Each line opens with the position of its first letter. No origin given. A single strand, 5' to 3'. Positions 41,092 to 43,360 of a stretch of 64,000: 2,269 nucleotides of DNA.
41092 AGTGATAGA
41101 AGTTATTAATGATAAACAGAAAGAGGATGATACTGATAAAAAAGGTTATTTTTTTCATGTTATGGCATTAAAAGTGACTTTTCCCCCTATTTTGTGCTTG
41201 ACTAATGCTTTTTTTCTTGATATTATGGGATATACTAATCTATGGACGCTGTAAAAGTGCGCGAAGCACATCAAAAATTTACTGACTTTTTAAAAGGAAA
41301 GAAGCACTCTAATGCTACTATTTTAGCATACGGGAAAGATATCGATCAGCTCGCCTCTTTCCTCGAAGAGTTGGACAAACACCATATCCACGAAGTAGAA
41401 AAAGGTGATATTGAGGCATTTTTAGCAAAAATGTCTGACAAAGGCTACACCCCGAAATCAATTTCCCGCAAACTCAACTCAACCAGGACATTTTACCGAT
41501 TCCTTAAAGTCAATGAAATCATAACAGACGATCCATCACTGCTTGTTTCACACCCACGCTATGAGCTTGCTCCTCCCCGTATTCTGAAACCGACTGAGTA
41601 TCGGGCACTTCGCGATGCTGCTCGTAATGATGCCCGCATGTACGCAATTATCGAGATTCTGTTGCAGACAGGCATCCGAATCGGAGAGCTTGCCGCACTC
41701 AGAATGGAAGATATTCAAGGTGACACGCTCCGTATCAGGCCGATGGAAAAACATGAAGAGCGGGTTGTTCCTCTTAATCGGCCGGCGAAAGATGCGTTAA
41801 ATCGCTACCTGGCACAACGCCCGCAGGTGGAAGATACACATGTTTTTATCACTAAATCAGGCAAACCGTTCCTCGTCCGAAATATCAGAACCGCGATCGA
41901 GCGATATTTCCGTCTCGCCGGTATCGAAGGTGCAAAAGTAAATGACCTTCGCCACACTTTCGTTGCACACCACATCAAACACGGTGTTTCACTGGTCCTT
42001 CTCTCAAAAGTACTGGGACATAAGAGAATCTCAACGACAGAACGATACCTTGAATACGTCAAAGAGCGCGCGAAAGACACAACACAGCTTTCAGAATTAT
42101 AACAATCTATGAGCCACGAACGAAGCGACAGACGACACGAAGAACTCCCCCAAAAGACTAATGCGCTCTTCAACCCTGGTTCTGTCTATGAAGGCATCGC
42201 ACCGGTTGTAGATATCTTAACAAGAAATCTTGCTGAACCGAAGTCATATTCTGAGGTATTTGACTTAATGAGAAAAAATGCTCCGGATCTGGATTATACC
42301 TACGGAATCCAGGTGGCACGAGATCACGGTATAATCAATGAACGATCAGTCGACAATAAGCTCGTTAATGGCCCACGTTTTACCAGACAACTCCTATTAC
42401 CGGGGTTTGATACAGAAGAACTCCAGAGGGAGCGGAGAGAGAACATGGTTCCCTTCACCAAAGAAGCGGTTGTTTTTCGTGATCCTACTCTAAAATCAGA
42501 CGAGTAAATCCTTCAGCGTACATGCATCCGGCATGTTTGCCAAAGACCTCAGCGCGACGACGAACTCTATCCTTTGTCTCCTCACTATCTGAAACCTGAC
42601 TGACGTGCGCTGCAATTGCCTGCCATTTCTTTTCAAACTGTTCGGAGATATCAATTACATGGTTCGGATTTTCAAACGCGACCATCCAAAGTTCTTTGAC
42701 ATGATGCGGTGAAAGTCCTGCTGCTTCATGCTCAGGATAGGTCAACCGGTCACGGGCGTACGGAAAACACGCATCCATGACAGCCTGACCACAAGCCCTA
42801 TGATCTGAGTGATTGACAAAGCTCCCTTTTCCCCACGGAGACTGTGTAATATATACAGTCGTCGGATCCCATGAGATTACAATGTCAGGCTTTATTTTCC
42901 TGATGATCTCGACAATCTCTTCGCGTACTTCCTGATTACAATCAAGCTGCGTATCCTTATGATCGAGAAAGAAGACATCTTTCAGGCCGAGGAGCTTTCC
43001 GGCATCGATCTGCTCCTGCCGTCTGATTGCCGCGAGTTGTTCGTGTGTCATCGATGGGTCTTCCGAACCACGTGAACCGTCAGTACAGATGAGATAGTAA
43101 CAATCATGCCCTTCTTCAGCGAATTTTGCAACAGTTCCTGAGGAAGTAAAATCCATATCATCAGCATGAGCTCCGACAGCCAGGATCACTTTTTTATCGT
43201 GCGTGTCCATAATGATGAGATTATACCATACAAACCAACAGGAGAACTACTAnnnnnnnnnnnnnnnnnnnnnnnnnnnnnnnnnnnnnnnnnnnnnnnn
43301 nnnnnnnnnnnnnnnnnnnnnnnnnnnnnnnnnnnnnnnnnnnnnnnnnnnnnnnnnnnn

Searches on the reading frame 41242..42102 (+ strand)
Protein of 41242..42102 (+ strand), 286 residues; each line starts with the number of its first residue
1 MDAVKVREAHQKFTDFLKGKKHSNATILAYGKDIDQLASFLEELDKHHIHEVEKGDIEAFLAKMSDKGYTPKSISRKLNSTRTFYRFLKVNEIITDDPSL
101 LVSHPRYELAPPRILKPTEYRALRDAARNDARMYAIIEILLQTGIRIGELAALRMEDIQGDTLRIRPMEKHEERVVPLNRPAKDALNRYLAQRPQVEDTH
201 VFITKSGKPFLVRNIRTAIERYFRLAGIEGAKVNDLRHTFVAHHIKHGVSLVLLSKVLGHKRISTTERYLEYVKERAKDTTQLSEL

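Call 23: search_protein_families(library=pfam, proteins=[window:41242-42102:+], max_evalue=0.0001)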
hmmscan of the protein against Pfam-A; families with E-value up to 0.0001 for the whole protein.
window:41242-42102:+ (286 aa): 3 families
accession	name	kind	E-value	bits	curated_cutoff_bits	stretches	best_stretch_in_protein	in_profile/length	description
PF00589.27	Phage_integrase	-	9.8e-31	107.3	27.1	1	115-272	3-168/172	Phage integrase family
PF02899.23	Phage_int_SAM_1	-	2.5e-15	56.9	22.3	1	12-89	3-80/83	Phage integrase, N-terminal SAM-like domain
PF13495.12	Phage_int_SAM_4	-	6.2e-10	39.8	27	1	11-88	3-78/85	Phage integrase, N-terminal SAM-like domain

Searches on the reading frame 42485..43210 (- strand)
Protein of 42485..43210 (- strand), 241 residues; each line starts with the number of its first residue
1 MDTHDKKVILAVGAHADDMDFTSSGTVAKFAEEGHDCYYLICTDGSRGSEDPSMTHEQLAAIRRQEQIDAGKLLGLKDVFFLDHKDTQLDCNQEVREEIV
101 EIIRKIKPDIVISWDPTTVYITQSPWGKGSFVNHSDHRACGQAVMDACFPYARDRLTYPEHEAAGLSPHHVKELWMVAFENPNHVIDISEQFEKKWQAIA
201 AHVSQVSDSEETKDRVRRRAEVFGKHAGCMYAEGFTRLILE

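Call 24: search_protein_families(library=pfam, proteins=[window:42485-43210:-], max_evalue=0.01)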
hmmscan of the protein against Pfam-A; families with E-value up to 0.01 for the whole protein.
window:42485-43210:- (241 aa): 2 families
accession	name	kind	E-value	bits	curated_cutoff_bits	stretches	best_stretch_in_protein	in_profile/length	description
PF02585.22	PIG-L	-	1e-30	107.3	28.2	1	10-148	1-129/129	GlcNAc-PI de-N-acetylase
PF21036.3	EryCIII-like_N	-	0.0039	17.4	27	1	21-119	22-109/216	Erythromycin biosynthesis protein CIII-like, N-terminal domain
